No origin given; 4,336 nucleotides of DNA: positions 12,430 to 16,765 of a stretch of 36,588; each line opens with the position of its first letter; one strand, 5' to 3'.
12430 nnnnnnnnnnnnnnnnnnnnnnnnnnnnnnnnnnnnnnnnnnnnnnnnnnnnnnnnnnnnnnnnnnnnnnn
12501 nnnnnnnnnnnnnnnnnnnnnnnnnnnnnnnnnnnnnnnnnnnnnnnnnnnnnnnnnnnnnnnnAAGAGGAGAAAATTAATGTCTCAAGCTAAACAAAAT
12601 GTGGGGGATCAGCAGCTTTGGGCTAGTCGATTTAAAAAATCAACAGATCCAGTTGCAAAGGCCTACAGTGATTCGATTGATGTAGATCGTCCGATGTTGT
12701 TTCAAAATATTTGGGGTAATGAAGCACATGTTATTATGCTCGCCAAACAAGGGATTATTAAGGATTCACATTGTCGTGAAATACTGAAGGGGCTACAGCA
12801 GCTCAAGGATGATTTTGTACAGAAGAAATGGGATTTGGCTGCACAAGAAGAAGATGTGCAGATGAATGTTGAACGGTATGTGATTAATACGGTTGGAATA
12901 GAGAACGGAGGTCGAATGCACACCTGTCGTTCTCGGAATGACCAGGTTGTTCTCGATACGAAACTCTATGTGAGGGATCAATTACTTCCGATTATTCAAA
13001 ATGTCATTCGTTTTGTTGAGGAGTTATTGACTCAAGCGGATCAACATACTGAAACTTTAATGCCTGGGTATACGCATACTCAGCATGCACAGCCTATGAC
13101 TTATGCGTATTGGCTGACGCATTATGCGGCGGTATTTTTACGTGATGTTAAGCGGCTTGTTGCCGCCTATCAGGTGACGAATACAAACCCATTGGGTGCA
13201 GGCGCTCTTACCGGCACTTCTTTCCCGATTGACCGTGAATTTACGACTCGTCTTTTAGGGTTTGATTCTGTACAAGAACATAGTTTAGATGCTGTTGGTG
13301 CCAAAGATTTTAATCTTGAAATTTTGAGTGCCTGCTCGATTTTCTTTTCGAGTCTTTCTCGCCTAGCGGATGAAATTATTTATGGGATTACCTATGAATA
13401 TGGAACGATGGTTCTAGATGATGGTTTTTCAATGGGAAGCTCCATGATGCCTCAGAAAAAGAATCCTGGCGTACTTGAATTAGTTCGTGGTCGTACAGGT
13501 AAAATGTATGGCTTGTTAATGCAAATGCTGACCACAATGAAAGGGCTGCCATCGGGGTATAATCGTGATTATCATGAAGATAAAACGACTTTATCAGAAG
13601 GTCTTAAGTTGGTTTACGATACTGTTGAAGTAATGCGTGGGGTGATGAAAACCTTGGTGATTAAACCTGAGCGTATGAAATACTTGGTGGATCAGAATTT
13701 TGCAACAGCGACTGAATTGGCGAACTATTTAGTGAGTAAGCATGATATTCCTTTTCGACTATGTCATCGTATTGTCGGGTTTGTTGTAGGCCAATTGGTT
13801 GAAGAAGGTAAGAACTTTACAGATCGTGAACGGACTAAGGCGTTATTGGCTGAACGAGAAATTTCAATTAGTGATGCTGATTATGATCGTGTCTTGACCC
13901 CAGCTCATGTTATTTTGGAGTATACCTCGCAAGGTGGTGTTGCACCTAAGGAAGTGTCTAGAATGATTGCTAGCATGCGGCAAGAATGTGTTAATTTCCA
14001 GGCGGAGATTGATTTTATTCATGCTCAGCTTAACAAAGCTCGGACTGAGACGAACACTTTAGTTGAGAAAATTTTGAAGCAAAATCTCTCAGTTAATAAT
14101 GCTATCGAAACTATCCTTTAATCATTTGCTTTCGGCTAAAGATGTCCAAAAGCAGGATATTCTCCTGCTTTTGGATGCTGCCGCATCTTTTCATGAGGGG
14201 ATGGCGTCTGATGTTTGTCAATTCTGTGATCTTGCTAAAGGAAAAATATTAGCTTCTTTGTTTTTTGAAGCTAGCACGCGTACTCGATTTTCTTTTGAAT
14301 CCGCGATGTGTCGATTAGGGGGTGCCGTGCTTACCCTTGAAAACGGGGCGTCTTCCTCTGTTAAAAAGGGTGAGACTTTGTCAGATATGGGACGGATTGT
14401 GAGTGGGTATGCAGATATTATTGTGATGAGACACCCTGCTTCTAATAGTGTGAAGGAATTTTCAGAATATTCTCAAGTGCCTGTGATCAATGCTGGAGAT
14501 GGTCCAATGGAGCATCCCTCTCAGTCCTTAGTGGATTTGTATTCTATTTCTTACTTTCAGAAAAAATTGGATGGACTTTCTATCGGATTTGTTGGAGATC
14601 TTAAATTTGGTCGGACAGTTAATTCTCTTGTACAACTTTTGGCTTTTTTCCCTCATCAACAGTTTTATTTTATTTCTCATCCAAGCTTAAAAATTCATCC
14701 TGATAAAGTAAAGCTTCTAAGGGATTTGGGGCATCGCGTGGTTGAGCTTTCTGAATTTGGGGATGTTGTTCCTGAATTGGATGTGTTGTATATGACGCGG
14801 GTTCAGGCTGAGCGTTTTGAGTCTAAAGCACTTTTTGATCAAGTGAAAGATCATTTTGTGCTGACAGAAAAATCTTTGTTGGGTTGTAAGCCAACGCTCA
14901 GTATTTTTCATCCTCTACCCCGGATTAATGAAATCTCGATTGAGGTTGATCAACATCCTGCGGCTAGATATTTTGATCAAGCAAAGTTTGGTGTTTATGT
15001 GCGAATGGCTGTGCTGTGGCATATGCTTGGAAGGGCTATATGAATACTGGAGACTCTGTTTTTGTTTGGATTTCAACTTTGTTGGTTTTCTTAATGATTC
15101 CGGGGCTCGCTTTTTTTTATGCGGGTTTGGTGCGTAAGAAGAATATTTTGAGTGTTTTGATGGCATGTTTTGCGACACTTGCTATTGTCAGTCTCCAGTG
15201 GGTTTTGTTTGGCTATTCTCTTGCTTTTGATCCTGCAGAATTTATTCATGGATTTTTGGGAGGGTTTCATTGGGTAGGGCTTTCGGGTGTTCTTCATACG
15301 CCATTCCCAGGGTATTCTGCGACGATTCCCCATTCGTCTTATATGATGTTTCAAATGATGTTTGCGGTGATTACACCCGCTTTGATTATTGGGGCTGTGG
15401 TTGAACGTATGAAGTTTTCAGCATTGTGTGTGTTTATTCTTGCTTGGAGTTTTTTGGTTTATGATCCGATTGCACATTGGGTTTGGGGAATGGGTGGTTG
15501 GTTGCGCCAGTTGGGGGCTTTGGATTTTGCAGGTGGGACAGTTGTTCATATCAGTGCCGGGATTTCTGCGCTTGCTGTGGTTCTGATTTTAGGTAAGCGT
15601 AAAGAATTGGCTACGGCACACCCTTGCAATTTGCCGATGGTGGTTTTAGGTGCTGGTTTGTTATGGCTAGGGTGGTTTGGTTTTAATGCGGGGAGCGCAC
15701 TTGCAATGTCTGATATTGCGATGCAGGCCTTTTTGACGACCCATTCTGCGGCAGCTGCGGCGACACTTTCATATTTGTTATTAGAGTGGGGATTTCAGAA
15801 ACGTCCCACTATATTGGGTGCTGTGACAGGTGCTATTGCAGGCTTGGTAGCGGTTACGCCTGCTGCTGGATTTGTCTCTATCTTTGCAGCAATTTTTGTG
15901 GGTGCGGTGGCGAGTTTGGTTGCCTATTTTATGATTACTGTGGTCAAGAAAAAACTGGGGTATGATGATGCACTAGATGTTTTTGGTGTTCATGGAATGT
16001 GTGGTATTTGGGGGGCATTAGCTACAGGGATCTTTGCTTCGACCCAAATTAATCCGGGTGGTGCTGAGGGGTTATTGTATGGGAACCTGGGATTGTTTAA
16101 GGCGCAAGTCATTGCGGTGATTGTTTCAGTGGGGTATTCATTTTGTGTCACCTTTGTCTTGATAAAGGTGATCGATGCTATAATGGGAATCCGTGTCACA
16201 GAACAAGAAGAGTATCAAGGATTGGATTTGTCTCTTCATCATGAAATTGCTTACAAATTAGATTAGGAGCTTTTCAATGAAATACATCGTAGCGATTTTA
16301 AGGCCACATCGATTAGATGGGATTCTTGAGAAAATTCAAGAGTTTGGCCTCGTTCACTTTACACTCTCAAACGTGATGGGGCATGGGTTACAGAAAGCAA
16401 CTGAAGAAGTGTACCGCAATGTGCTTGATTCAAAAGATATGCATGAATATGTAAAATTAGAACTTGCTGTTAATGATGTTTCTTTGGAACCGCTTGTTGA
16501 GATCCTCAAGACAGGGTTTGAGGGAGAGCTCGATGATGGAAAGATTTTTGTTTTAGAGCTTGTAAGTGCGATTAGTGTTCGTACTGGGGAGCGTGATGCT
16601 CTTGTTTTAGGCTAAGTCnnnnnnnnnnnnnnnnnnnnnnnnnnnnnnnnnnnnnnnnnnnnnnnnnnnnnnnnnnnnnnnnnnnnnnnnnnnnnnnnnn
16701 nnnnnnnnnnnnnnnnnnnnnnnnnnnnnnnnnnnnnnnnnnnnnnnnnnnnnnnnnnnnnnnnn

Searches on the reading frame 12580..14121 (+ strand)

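Call 3: search_protein_families(library=pfam, proteins=[window:12580-14121:+], max_evalue=0.01)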
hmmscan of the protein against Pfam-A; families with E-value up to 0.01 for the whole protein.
window:12580-14121:+ (513 aa): 2 families
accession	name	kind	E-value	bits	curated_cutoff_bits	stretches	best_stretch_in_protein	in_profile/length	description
PF00206.25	Lyase_1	-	1.1e-56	193.1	27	1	17-311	2-312/312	Lyase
PF14698.11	ASL_C2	-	1e-11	45.5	27.3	1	374-444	1-67/69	Argininosuccinate lyase C-terminal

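Call 35: search_protein_families(library=ncbifam, proteins=[window:12580-14121:+], max_evalue=0.00001)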
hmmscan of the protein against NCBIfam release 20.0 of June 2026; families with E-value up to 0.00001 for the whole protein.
window:12580-14121:+ (513 aa): 15 families
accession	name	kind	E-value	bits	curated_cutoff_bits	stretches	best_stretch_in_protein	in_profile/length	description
TIGR00838.1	argH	equivalog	5.2e-149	497.1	279.5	1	13-469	1-453/455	argininosuccinate lyase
NF008964.0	PRK12308.1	equivalog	8.7e-105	351.4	657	1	13-478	3-465/624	argininosuccinate lyase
NF002563.0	PRK02186.1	subfamily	6e-74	249.8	625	1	47-492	445-882/890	argininosuccinate lyase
NF052535.1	CoM_syn_XcbC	exception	5.1e-68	230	575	1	25-488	21-483/495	2-phosphosulfolactate phosphatase XcbC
NF005218.0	PRK06705.1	equivalog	3.7e-66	223.9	883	1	35-500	32-501/502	argininosuccinate lyase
NF005000.0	PRK06389.1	equivalog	1.3e-34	120.1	388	1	22-378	14-361/434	argininosuccinate lyase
TIGR00928.1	purB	equivalog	1.8e-23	83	326.2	1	54-373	34-354/436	adenylosuccinate lyase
TIGR02426.1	protocat_pcaB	equivalog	1.6e-16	60.2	355.75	1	25-322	11-301/338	3-carboxy-cis,cis-muconate cycloisomerase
NF006500.1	PRK08937.2-4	subfamily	3.2e-15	55.8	626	1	122-371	108-361/448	adenylosuccinate lyase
NF006554.0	PRK09053.1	equivalog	9.7e-14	51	595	1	122-444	110-433/453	3-carboxy-cis,cis-muconate cycloisomerase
NF052536.2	CoM_syn_XcbD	exception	2.3e-12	46.4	600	1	130-445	118-432/443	3-sulfopropionylcysteine synthase XcbD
NF008909.0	PRK12273.1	subfamily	1.4e-09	37.4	510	1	115-224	139-247/474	aspartate ammonia-lyase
TIGR00839.1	aspA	equivalog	1e-07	31.3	681.2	1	113-302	132-330/468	aspartate ammonia-lyase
NF004631.0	PRK05975.1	equivalog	4.1e-07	29.3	371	1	55-299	45-285/352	3-carboxy-cis,cis-muconate cycloisomerase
NF052556.1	NtrsucLyaStm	equivalog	4.7e-07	29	650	0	117-198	114-197/466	nitrosuccinate lyase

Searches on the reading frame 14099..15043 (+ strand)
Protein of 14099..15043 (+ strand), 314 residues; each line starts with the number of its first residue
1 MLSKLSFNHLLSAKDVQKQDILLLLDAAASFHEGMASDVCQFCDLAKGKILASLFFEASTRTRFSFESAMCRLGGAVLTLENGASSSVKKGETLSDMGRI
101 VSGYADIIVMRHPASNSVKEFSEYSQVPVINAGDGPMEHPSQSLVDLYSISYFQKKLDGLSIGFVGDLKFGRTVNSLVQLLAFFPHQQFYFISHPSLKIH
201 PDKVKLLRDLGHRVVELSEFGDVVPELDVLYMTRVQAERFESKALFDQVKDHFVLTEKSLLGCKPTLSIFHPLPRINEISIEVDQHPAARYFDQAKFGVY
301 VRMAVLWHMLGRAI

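Call 3: search_protein_families(library=pfam, proteins=[window:14099-15043:+], max_evalue=0.01)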
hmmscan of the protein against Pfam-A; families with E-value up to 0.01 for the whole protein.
window:14099-15043:+ (314 aa): 2 families
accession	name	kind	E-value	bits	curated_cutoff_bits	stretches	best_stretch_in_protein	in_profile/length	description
PF02729.26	OTCace_N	-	3.4e-44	150.9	29.9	1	9-150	2-146/148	Aspartate/ornithine carbamoyltransferase, carbamoyl-P binding domain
PF00185.30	OTCace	-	8e-24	84.9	29.4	1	158-308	1-156/157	Aspartate/ornithine carbamoyltransferase, Asp/Orn binding domain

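Call 4: search_protein_families(library=ncbifam, proteins=[window:14099-15043:+], max_evalue=0.01)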
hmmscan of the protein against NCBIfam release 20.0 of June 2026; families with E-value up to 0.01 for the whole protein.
window:14099-15043:+ (314 aa): 17 families
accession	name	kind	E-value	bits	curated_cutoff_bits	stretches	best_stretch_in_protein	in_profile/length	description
TIGR00670.1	asp_carb_tr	equivalog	4.5e-92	308.4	236.95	1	8-309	1-302/304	aspartate carbamoyltransferase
NF002032.1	PRK00856.1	equivalog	2.7e-86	289.4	263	1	8-309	1-296/297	aspartate carbamoyltransferase catalytic subunit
NF008853.0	PRK11891.1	equivalog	9.7e-78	261.7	560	1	9-311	90-399/430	aspartate carbamoyltransferase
NF006046.0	PRK08192.1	equivalog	1.4e-75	254.7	512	1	5-311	4-318/339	aspartate carbamoyltransferase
NF001986.0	PRK00779.1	subfamily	1.1e-42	146.3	306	1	5-311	3-305/307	ornithine carbamoyltransferase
TIGR00658.1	orni_carb_tr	equivalog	7.9e-38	130.3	280.85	1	9-310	2-303/304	ornithine carbamoyltransferase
NF010387.0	PRK13814.1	equivalog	1.7e-36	125.7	660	1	9-312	7-305/310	aspartate carbamoyltransferase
NF011380.0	PRK14805.1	equivalog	9e-25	87.3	421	1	8-311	2-301/302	ornithine carbamoyltransferase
NF009916.0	PRK13376.1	equivalog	1e-24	87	800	1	52-313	54-335/525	bifunctional aspartate carbamoyltransferase catalytic subunit/aspartate carbamoyltransferase regulatory subunit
TIGR04384.1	putr_carbamoyl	exception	1.7e-24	86.6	500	1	9-168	1-159/330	putrescine carbamoyltransferase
NF003286.0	PRK04284.1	subfamily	8.6e-20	71.1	515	1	8-231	7-229/332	ornithine carbamoyltransferase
NF011379.0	PRK14804.1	equivalog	3.7e-17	62.4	373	1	5-183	4-175/311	ornithine carbamoyltransferase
NF003384.0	PRK04523.1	equivalog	1.6e-16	60.3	288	1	7-150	3-159/336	N-acetylornithine carbamoyltransferase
NF002470.0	PRK01713.1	equivalog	5e-16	59.1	545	1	5-178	5-174/334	ornithine carbamoyltransferase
NF009213.0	PRK12562.1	subfamily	4.9e-11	42.6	559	1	3-164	2-161/334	ornithine carbamoyltransferase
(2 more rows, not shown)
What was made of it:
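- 14099..15043 (+): pyrB (aspartate carbamoyltransferase). Conserved upstream neighbour of the cassette in 9 loci. TIGR00670, 308 bits against a cut-off of 237 (call 4).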

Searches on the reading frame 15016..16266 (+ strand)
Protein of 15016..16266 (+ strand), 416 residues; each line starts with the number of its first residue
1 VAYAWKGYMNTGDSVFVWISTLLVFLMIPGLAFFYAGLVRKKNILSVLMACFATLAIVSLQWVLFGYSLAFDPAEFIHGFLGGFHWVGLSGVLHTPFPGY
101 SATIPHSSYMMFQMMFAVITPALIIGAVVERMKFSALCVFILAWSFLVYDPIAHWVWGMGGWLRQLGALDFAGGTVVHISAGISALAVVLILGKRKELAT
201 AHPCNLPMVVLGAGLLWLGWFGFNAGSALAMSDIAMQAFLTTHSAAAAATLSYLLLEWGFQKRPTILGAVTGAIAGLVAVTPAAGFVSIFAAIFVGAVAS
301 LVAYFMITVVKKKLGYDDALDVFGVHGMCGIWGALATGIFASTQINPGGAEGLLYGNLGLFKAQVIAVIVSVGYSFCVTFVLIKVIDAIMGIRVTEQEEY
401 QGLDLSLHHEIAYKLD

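Call 3: search_protein_families(library=pfam, proteins=[window:15016-16266:+], max_evalue=0.01)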
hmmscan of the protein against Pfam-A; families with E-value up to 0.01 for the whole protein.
window:15016-16266:+ (416 aa): 1 family
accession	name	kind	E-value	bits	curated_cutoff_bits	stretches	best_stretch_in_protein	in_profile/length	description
PF00909.26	Ammonium_transp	-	9.7e-121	403.7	23.2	1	15-413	1-399/399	Ammonium Transporter Family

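Call 4: search_protein_families(library=ncbifam, proteins=[window:15016-16266:+], max_evalue=0.01)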
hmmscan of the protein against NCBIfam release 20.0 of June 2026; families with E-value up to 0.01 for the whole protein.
window:15016-16266:+ (416 aa): 3 families
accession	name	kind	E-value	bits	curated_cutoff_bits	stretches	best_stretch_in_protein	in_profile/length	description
TIGR00836.1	amt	subfamily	2.6e-134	448.2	343.3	1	13-413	1-406/406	ammonium transporter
NF007947.0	PRK10666.1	equivalog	3.5e-109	365.6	657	1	7-414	25-427/428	ammonium transporter AmtB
TIGR03644.1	marine_trans_1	hypoth_equivalog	5.1e-65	219.8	514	1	13-406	4-394/404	probable ammonium transporter, marine subtype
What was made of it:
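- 15016..16615 (+): amtB and glnK, inserted between pyrB and SLOG4. Found only in this lineage. Pfam and NCBIfam (calls 3, 4).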

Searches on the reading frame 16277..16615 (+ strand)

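Call 3: search_protein_families(library=pfam, proteins=[window:16277-16615:+], max_evalue=0.01)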
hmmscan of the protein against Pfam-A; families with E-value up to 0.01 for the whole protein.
window:16277-16615:+ (112 aa): 1 family
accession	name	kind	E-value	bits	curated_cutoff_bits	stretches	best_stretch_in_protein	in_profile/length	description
PF00543.27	P-II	-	6.7e-18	65.4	25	1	1-105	1-102/102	Nitrogen regulatory protein P-II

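Call 4: search_protein_families(library=ncbifam, proteins=[window:16277-16615:+], max_evalue=0.01)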
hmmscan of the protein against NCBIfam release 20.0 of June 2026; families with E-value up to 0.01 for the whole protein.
window:16277-16615:+ (112 aa): 2 families
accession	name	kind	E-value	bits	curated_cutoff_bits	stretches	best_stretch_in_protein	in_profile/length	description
NF007946.0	PRK10665.1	equivalog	4.3e-20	72.5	181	1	1-108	1-109/112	P-II family nitrogen regulator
NF008111.0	PRK10858.1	equivalog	5.6e-19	68.6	202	1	1-108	1-109/112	nitrogen regulatory protein P-II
